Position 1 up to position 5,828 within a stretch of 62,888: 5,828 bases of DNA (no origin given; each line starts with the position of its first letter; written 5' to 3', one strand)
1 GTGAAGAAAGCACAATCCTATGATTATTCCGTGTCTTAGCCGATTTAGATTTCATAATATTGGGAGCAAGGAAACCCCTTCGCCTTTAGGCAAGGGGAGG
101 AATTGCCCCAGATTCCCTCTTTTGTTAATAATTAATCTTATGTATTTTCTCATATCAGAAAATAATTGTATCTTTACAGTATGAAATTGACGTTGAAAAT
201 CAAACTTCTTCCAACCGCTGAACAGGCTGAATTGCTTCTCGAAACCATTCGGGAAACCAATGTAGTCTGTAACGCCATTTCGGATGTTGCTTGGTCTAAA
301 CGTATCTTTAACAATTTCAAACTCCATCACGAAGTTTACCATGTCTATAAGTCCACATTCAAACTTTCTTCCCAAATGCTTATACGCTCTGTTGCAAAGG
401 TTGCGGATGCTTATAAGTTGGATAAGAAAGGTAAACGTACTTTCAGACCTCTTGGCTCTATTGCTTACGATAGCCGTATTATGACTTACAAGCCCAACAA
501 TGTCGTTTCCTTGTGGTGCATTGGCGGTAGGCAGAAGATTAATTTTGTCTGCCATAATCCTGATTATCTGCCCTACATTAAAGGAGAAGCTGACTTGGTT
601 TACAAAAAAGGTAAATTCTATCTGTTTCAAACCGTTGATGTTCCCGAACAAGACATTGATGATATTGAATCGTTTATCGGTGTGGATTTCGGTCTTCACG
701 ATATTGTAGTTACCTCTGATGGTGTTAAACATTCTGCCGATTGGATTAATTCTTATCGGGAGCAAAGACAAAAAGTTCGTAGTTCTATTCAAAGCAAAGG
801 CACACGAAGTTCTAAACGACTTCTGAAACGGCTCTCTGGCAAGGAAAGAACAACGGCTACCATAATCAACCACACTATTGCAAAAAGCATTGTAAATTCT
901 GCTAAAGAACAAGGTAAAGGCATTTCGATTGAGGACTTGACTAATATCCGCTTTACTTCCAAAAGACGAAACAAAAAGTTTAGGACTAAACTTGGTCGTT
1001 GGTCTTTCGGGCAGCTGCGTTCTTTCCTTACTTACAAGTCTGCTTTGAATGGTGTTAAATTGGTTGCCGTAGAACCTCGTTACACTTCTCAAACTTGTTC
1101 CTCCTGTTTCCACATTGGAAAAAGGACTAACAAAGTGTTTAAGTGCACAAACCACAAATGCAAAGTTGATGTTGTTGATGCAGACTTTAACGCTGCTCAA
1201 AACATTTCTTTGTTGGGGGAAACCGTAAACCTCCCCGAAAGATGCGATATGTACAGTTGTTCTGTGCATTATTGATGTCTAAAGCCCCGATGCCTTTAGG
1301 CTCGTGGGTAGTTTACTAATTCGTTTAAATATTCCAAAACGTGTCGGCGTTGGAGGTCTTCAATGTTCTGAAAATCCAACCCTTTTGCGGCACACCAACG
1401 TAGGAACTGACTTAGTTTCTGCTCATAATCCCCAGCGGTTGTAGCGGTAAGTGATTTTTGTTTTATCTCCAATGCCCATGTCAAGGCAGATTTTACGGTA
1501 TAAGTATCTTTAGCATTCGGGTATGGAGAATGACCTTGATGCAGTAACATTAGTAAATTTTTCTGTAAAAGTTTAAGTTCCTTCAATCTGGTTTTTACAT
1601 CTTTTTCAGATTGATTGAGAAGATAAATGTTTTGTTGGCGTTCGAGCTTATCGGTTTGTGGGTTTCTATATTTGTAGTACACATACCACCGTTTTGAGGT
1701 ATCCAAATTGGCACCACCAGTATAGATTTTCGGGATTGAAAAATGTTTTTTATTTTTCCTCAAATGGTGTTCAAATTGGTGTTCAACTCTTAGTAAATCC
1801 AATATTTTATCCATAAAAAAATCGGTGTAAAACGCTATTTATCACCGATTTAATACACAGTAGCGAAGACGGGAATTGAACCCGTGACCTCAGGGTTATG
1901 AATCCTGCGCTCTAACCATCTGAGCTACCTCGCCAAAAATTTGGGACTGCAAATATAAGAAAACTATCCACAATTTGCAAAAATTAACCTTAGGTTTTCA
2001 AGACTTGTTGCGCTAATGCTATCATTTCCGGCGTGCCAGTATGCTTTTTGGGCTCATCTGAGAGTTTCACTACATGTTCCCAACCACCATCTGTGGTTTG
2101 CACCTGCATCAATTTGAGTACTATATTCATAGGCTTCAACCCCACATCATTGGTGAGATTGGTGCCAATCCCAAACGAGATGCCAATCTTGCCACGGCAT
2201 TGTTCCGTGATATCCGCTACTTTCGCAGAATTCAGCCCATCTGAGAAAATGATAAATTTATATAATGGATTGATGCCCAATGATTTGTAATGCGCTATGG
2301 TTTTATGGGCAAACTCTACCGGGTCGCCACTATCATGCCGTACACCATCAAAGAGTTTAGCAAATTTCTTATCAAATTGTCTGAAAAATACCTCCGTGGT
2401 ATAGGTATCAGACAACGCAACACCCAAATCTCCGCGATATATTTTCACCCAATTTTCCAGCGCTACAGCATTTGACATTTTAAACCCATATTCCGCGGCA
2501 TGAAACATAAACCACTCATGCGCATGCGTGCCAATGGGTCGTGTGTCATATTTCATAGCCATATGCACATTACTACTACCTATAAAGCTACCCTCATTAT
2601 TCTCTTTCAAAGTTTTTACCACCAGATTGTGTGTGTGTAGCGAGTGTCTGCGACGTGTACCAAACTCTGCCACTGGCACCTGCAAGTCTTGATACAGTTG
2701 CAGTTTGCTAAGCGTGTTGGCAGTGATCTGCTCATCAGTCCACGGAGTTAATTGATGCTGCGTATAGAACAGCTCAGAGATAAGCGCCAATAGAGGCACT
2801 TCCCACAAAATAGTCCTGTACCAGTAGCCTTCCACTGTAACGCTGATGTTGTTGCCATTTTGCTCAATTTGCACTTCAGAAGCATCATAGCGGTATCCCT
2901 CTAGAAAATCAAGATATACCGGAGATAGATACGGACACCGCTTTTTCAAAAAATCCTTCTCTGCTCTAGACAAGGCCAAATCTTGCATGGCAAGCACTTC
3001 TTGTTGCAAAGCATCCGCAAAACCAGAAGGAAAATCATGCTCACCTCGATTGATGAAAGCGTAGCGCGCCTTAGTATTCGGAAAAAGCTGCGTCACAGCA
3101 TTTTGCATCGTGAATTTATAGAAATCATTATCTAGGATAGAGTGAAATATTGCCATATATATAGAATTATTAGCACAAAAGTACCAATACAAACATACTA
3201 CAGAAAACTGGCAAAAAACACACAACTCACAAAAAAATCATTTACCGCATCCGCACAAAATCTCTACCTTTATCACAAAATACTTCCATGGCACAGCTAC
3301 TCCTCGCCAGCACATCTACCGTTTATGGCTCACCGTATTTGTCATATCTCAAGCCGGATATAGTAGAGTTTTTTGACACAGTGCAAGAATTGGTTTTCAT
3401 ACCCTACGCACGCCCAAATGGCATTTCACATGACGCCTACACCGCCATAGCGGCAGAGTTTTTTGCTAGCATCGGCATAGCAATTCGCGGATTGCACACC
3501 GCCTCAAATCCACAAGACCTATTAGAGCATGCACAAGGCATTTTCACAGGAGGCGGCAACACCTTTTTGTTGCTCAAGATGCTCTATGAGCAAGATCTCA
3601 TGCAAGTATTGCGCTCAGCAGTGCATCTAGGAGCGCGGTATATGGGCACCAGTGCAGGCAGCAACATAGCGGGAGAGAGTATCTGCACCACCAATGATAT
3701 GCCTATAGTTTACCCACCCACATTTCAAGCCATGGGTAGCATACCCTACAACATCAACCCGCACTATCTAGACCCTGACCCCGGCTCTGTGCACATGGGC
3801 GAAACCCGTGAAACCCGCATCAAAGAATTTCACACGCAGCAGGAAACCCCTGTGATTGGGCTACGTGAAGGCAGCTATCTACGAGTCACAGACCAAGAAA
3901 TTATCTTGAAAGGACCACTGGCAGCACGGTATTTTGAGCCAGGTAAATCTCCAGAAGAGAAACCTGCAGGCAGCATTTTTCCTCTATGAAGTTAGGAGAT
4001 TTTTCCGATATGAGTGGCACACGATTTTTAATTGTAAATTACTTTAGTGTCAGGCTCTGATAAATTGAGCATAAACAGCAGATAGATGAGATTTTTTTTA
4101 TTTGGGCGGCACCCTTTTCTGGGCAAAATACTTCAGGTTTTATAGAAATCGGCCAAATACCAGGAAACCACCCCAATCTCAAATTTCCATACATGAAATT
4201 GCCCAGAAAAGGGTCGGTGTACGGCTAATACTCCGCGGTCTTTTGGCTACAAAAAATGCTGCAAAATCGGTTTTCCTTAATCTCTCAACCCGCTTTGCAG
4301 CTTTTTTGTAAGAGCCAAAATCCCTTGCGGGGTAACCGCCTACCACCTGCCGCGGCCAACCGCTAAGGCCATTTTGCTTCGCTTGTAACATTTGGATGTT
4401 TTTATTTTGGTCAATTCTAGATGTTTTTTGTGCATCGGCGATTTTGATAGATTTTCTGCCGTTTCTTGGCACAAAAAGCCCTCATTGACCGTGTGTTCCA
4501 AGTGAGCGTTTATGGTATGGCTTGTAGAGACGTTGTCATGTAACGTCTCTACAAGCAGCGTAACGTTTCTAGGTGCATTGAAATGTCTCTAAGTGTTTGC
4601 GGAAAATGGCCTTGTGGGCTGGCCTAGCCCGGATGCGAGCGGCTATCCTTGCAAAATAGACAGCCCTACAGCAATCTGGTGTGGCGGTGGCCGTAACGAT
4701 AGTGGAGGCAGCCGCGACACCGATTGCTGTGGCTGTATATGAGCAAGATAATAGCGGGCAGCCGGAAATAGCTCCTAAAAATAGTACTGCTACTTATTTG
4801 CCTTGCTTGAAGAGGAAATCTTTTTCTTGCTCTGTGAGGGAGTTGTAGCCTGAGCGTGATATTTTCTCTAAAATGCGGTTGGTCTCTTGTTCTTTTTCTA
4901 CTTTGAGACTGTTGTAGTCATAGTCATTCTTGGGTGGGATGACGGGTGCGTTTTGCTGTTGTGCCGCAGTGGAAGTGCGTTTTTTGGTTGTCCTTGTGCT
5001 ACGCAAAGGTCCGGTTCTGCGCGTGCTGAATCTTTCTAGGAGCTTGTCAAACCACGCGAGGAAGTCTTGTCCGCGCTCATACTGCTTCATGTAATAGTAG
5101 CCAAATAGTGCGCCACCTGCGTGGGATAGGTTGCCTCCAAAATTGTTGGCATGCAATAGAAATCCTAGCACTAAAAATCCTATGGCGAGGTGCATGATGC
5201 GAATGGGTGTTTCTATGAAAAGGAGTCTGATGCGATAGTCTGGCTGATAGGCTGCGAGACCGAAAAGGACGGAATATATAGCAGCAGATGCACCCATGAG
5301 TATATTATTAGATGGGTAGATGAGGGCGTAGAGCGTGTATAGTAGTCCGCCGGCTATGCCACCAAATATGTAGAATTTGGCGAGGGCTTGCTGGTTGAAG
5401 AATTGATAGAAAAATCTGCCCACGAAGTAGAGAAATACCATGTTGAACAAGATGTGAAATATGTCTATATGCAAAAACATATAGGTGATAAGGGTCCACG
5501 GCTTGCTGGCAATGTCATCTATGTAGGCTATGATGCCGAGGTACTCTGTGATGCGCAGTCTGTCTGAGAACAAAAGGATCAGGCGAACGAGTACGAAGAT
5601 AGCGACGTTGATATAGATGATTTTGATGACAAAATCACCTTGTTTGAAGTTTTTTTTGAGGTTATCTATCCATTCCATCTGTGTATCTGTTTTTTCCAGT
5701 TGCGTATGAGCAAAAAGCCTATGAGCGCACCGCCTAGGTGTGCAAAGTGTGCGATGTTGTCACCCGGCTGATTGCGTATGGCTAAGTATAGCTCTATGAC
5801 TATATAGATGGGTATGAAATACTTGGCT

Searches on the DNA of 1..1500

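Call 73: search_rna_families(source=window, start=1, end=1500, threshold=evalue, max_evalue=1)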
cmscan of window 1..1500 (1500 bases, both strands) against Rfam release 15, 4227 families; matches with E-value up to 1: 1.
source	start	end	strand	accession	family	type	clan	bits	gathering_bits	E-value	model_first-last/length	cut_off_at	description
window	73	125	-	RF02937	Clostridiales-2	Gene; sRNA;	-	17.2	58.6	0.65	1-82/82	no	Clostridiales-2 RNA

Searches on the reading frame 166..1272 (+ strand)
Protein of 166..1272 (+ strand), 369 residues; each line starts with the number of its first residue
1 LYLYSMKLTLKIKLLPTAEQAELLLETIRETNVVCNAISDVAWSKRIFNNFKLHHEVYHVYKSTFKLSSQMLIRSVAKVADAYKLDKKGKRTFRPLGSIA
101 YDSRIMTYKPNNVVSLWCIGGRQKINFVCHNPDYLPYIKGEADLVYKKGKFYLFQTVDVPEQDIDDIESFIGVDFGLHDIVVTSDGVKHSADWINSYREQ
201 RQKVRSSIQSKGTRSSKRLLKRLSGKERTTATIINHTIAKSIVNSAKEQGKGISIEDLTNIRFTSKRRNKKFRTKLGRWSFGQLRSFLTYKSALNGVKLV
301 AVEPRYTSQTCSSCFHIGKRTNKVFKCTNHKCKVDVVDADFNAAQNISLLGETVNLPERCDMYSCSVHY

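Call 43: search_protein_families(library=pfam, proteins=[window:166-1272:+], max_evalue=0.01)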
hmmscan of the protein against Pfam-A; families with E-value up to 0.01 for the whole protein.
window:166-1272:+ (369 aa): 4 families
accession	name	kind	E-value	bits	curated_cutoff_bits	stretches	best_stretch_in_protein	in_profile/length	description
PF07282.18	Cas12f1-like_TNB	-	2e-19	69.9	26.3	1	281-347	1-60/60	Cas12f1-like, TNB domain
PF01385.25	OrfB_IS605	-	0.00048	20.8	30.5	1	165-250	13-107/120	Probable transposase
PF22126.3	C2c1_RuvC-like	-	0.006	16.9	27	0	320-347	146-173/179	C2c1 CRISPR-Cas endonuclease, RuvC-like domain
PF12368.13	Rhodanese_C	-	0.009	16.8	26.9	0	307-339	18-50/66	Rhodanase C-terminal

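Call 46: find_encoding_contigs(protein=window:181-1272:+, flank=10000, max_places=10)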
Protein window:181-1272:+ (364 aa): 1 contig read that carries it; 1 place shown.
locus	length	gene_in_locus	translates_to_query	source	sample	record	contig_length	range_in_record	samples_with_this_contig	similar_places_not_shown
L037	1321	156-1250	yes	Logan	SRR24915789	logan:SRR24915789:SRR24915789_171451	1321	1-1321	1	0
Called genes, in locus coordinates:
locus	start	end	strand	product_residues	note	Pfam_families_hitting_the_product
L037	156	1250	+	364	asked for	PF07282:Cas12f1-like_TNB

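Call 64: search_protein_families(library=ncbifam, proteins=[window:181-1272:+], max_evalue=0.01)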
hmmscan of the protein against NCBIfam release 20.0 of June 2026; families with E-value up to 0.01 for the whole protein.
window:181-1272:+ (364 aa): 8 families
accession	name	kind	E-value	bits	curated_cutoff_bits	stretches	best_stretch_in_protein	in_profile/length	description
NF040570.1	guided_TnpB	subfamily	3.9e-49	167.9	100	1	6-342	2-386/389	RNA-guided endonuclease TnpB family protein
NF049972.1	CRISPR_Cas12f2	exception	4e-33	115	450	1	143-343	306-516/524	type V CRISPR-associated effector Cas12f2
TIGR01766.2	TIGR01766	domain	5.2e-17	62.1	32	1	229-303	8-82/82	IS200/IS605 family accessory protein TnpB-related protein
NF038281.1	IS200_TnpB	exception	2.5e-16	59.8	425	1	142-343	154-356/360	IS200/IS605 family element RNA-guided endonuclease TnpB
NF038280.1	IS607_TnpB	exception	4.7e-15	55.5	350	1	158-348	197-394/431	IS607 family element RNA-guided endonuclease TnpB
NF038192.1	V_cas_c2c8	exception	9.1e-12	44.8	350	2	142-269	241-363/457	type V CRISPR-associated protein C2c8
NF033949.1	Cas12b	equivalog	4.3e-06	25.2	150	1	250-318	976-1043/1253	type V CRISPR-associated protein Cas12b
TIGR01765.1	tspaseT_teng_N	subfamily_domain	1.7e-05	24.7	47.25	1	4-73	1-72/73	transposase, putative, N-terminal domain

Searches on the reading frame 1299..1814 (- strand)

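Call 14: search_protein_families(library=pfam, proteins=[window:1299-1814:-])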
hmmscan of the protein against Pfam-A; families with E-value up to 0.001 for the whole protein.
window:1299-1814:- (172 aa): 2 families
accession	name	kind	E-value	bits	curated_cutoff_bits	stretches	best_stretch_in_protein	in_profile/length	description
PF13495.12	Phage_int_SAM_4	-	0.00051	20.8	27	0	116-169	8-56/85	Phage integrase, N-terminal SAM-like domain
PF02899.23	Phage_int_SAM_1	-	0.00073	20.2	22.3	0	118-167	10-56/83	Phage integrase, N-terminal SAM-like domain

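Call 64: search_protein_families(library=ncbifam, proteins=[window:1299-1814:-], max_evalue=0.01)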
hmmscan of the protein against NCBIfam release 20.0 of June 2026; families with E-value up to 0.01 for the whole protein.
window:1299-1814:- (172 aa): 1 family
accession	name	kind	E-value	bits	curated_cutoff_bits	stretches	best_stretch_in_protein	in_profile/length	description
TIGR04456.1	LruC_dom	domain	0.0099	16.1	36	0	40-149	125-239/243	LruC domain-containing protein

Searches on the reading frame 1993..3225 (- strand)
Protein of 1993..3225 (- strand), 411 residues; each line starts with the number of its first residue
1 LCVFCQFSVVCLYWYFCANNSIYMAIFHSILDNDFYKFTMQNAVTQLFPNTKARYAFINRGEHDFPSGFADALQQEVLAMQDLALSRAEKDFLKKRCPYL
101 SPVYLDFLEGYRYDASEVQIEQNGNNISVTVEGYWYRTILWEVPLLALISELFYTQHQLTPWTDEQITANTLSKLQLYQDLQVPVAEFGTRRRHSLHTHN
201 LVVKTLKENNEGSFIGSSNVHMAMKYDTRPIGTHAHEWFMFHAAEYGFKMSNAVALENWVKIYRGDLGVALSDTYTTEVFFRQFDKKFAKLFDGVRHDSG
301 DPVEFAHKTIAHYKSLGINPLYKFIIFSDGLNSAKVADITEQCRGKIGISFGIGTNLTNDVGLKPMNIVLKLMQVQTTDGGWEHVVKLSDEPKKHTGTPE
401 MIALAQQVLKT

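Call 14: search_protein_families(library=pfam, proteins=[window:1993-3225:-])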
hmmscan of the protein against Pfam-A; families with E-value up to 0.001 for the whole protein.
window:1993-3225:- (411 aa): 2 families
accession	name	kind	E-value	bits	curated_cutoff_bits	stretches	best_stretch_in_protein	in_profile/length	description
PF04095.22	NAPRTase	-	1.6e-62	211.8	20.8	1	185-410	3-236/239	Nicotinate phosphoribosyltransferase (NAPRTase) family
PF17767.7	NAPRTase_N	-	5.5e-35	120.8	32.6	1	31-150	1-125/125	Nicotinate phosphoribosyltransferase (NAPRTase) N-terminal domain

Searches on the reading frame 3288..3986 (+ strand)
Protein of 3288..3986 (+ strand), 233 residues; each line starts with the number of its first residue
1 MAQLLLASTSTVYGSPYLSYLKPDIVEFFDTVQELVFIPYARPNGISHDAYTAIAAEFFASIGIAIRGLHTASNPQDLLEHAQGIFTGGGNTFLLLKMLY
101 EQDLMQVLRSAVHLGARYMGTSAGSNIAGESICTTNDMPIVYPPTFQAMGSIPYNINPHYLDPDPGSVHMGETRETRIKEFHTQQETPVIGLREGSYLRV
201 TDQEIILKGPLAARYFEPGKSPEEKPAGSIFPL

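Call 14: search_protein_families(library=pfam, proteins=[window:3288-3986:+])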
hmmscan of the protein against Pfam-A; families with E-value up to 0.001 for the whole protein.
window:3288-3986:+ (233 aa): 1 family
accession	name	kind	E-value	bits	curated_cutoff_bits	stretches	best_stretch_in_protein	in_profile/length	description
PF03575.23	Peptidase_S51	-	2.7e-51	174.6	23.9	1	4-207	1-205/206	Peptidase family S51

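Call 74: find_encoding_contigs(protein=window:3288-3986:+, flank=10000, max_places=3)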
Protein window:3288-3986:+ (233 aa): 1 contig read that carries it; 1 place shown.
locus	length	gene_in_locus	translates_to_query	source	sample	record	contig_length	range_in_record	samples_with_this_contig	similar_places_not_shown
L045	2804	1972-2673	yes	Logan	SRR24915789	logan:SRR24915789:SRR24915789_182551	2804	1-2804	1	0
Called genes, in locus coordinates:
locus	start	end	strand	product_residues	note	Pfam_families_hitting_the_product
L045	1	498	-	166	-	?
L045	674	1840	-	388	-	PF17767:NAPRTase_N, PF04095:NAPRTase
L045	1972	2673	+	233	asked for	PF03575:Peptidase_S51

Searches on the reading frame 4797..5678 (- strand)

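Call 14: search_protein_families(library=pfam, proteins=[window:4797-5678:-])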
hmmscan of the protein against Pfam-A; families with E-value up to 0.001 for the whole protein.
window:4797-5678:- (294 aa): 3 families
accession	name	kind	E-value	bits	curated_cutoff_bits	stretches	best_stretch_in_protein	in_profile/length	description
PF01694.28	Rhomboid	-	3.2e-21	76.5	22.6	1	59-196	3-136/143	Rhomboid domain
PF20216.3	DUF6576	-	6.7e-11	42.6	27.3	1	252-289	4-41/47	Family of unknown function (DUF6576)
PF08551.15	DUF1751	-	2.1e-07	31.9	22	1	59-121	7-69/99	Eukaryotic integral membrane protein (DUF1751)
